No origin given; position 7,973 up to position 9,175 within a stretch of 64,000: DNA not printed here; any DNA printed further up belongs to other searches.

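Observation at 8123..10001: Phage-encoded isonitrile synthase (PvcA/IsnA/Dit1 family) paired with a 3-His CDO-like cupin instead of the usual PvcB-type partner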

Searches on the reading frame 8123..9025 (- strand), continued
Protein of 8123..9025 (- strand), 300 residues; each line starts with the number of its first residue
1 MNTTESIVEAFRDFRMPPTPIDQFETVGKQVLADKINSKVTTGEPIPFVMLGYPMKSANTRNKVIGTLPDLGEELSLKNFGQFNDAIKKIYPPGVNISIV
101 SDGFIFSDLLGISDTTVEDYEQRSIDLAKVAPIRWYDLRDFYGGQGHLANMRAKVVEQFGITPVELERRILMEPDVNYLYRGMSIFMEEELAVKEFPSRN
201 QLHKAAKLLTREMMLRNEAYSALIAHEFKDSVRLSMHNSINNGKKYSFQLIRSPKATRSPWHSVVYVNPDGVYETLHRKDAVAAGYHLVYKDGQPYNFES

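Call 37: find_encoding_contigs(protein=P0052, flank=8000, max_places=2)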
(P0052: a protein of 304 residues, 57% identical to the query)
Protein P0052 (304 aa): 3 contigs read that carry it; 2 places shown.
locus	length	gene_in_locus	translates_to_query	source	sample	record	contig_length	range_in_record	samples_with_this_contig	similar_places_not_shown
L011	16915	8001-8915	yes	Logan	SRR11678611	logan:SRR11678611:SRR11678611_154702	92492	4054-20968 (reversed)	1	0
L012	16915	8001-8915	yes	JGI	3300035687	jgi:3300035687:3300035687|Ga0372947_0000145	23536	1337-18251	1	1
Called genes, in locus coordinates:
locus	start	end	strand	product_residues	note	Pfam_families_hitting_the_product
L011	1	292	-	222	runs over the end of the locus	-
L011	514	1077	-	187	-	-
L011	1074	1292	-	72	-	-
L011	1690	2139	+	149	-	-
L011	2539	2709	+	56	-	-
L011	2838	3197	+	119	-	-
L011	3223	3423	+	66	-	PF26894:Phage_T4_Y07C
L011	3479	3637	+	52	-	-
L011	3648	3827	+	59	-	-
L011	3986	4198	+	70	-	-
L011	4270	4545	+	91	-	-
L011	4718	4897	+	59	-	-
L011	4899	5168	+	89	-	-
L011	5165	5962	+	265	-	PF00156:Pribosyltran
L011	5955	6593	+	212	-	PF18306:LDcluster4, PF03641:Lysine_decarbox (faint)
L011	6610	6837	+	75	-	-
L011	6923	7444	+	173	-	-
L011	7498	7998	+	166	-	-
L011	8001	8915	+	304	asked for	PF05141:DIT1_PvcA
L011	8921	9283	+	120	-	-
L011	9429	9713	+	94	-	-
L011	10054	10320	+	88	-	-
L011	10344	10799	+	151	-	-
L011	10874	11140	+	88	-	-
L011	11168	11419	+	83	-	-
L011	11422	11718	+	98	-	-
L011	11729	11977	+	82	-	-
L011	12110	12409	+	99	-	-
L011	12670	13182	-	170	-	-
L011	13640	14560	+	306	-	PF01145:Band_7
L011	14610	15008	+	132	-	-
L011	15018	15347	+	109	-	-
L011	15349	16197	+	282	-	PF05673:DUF815, PF00004:AAA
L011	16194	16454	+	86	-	-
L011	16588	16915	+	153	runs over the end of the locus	PF14083:PGDYG (weak)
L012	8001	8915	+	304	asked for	PF05141:DIT1_PvcA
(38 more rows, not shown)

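Call 54: search_protein_families(library=pfam, proteins=[L003:5453-5980:+, L003:6906-7649:+, L011:6923-7444:+, L011:7498-7998:+, L005:5088-5543:+, L005:4370-5128:+, L004:4274-4732:+, L004:4722-5000:+, L009:6881-7987:+, L007:7483-8868:+], max_evalue=0.01)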
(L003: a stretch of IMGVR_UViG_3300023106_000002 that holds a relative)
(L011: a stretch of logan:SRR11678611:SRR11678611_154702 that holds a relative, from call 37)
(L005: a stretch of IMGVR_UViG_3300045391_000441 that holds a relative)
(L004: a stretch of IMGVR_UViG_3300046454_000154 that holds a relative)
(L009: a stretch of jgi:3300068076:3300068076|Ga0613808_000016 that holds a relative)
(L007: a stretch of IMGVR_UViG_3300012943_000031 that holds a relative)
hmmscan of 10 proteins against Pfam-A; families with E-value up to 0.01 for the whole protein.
L003:5453-5980:+ (175 aa): 0 families

L003:6906-7649:+ (247 aa): 1 family
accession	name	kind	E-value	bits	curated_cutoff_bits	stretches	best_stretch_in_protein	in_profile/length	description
PF13847.12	Methyltransf_31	-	0.009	16.1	27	0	97-217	5-110/145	Methyltransferase domain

L011:6923-7444:+ (173 aa): 0 families

L011:7498-7998:+ (166 aa): 0 families

L005:5088-5543:+ (151 aa): 0 families

L005:4370-5128:+ (252 aa): 0 families

L004:4274-4732:+ (152 aa): 9 families
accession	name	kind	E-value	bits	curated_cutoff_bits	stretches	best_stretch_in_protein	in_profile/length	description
PF22741.1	PTP-NADK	-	1.1e-15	57.9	27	1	29-128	39-150/163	DSP-PTPase phosphatase fused to NAD+ Kinase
PF22785.1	Tc-R-P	-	9.8e-14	52.2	27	1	28-104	13-96/106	Polymorphic toxin system, DSP-PTPase phosphatase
PF03162.18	Y_phosphatase2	-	3.1e-12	46.8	27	1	6-146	1-148/165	Tyrosine phosphatase family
PF22784.1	PTP-SAK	-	6.7e-11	42.9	27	1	38-114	30-114/153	Swiss Army Knife protein, DSP-PTPase phosphatase domain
PF14566.11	PTPlike_phytase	-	6.5e-08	33.2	27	1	61-110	105-156/158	Inositol hexakisphosphate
PF00102.32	Y_phosphatase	-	9e-08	32.5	20.9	1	66-110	143-192/234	Protein-tyrosine phosphatase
PF13350.11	Y_phosphatase3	-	9.2e-08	32.8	22.2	1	20-117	29-158/240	Tyrosine phosphatase family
PF00782.25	DSPc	-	1.3e-06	28.7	33.5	1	36-106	15-92/133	Dual specificity phosphatase, catalytic domain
PF06602.19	Myotub-related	-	0.00027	20.4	25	1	70-111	215-256/352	Myotubularin-like phosphatase domain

L004:4722-5000:+ (92 aa): 0 families

L009:6881-7987:+ (368 aa): 0 families

L007:7483-8868:+ (461 aa): 2 families
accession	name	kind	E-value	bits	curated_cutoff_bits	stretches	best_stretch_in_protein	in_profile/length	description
PF01743.26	PolyA_pol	-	5.6e-20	72.4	23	1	23-147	2-122/126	Poly A polymerase head domain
PF12627.12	PolyA_pol_RNAbd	-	0.00032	20.8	22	1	193-236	20-62/64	Probable RNA and SrmB- binding site of polymerase A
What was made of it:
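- Some related loci carry a CCA-adding-type nucleotidyltransferase, a PTPase-like phosphatase or a methyltransferase-like ORF nearby (call 54).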

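Call 73: find_related_loci(query=A1, collection=metagenome_contigs, flank=5000)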
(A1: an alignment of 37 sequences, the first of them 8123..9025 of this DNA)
Query A1 (300 aa) in metagenome_contigs; peptide patterns used: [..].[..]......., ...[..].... (x = any residue, [..] = any of these).
163 stretches matched a pattern; 39 encode a relative of the query (tblastn E <= 1e-3); 39 distinct loci.
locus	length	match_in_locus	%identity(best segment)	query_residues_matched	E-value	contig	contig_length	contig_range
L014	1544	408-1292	59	4-300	8e-129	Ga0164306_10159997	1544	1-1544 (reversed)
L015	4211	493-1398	56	1-298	7e-118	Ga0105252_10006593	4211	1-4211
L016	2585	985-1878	55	1-298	4e-119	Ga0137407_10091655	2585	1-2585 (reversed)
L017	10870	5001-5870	59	7-298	2e-114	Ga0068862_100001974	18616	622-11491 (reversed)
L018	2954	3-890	55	3-298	2e-115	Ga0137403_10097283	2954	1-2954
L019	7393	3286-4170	55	2-298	1e-111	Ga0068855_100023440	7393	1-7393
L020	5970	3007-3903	56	1-298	4e-111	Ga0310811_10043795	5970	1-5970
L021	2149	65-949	53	1-298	2e-116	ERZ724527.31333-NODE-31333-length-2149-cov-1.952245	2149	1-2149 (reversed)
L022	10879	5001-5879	54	1-296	4e-110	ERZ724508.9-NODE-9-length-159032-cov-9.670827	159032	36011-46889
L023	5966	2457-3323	56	7-299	4e-110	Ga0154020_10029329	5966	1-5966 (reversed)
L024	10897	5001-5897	54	1-300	2e-109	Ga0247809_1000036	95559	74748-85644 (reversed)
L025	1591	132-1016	53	7-299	2e-114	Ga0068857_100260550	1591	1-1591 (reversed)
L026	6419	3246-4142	51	2-298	7e-106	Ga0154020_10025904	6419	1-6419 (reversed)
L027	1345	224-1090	53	4-298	5e-114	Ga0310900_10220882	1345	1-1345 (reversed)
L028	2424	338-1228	51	1-298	4e-109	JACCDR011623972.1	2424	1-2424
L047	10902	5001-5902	30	36-298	1e-31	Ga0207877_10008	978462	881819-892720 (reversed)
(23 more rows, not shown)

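Call 78: search_protein_families(library=pfam, proteins=[P0068], max_evalue=0.01)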
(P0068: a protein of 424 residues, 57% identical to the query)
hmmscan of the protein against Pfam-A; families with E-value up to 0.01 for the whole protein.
P0068 (424 aa): 1 family
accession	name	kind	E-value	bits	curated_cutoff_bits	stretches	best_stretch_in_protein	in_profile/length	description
PF05141.17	DIT1_PvcA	-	1.1e-63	215.8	26.4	1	161-412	1-273/273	Pyoverdine/dityrosine biosynthesis protein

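Call 88: search_protein_families(library=padloc, proteins=[window:8123-9025:-], max_evalue=0.01)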
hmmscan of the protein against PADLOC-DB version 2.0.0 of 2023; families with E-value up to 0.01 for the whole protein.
window:8123-9025:- (300 aa): 0 families

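Call 93: search_protein_families(library=pfam, proteins=[L047:5246-6790:+, L047:4575-5267:+, L019:2982-3260:+, L011:6806-7444:+], max_evalue=0.001)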
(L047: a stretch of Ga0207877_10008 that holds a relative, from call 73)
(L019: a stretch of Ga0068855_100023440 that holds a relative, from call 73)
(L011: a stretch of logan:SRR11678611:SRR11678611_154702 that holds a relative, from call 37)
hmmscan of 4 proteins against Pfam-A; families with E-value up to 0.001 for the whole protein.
L047:5246-6790:+ (514 aa): 2 families
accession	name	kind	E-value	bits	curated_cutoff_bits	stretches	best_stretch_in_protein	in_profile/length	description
PF05141.17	DIT1_PvcA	-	4e-57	194.2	26.4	1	8-207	72-270/273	Pyoverdine/dityrosine biosynthesis protein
PF02668.22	TauD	-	3.1e-23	83.4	27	1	262-511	24-266/267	Taurine catabolism dioxygenase TauD, TfdA family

L047:4575-5267:+ (230 aa): 1 family
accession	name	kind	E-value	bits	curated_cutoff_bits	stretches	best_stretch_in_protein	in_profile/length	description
PF05141.17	DIT1_PvcA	-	3.7e-33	115.6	26.4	1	143-214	1-71/273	Pyoverdine/dityrosine biosynthesis protein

L019:2982-3260:+ (92 aa): 0 families

L011:6806-7444:+ (212 aa): 0 families

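Call 96: list_cluster_members(proteins=[P0094, P0115, P0201, P0008, P0046, P0003, P0001, P0101])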
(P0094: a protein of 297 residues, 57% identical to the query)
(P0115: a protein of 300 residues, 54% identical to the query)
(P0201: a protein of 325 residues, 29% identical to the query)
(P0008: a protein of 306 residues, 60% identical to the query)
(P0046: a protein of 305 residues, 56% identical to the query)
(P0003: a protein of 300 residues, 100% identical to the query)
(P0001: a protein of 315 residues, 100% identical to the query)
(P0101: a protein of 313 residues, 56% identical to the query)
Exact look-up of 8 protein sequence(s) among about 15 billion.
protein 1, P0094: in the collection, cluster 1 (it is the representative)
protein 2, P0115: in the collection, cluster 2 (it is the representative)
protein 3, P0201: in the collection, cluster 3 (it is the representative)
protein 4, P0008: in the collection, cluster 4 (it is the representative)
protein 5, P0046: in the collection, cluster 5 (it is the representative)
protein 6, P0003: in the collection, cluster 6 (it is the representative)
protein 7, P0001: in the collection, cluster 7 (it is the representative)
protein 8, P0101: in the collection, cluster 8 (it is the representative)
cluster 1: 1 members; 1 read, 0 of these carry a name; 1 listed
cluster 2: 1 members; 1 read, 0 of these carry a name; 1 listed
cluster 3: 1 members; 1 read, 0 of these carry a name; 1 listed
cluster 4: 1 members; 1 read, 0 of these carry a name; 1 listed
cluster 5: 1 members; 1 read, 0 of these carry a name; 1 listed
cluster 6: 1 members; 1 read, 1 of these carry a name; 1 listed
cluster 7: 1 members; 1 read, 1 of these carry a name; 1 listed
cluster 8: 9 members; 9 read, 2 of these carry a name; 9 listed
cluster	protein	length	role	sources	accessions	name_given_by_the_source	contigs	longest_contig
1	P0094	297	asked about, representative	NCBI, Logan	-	-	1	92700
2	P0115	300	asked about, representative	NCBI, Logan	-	-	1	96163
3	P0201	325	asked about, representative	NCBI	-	-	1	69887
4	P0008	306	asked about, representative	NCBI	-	-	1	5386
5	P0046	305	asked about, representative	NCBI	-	-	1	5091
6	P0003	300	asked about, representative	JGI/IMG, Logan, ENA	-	pyoverdine/dityrosine biosynthesis protein Dit1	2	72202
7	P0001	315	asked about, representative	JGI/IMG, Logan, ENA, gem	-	hypothetical protein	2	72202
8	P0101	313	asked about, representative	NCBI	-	-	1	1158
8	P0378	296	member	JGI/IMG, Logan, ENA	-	pyoverdine/dityrosine biosynthesis protein Dit1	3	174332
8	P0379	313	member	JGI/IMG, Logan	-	pyoverdine/dityrosine biosynthesis protein Dit1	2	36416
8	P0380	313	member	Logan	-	-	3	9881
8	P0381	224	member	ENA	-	-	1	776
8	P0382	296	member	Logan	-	-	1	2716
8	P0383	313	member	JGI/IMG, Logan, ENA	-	-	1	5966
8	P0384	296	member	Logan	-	-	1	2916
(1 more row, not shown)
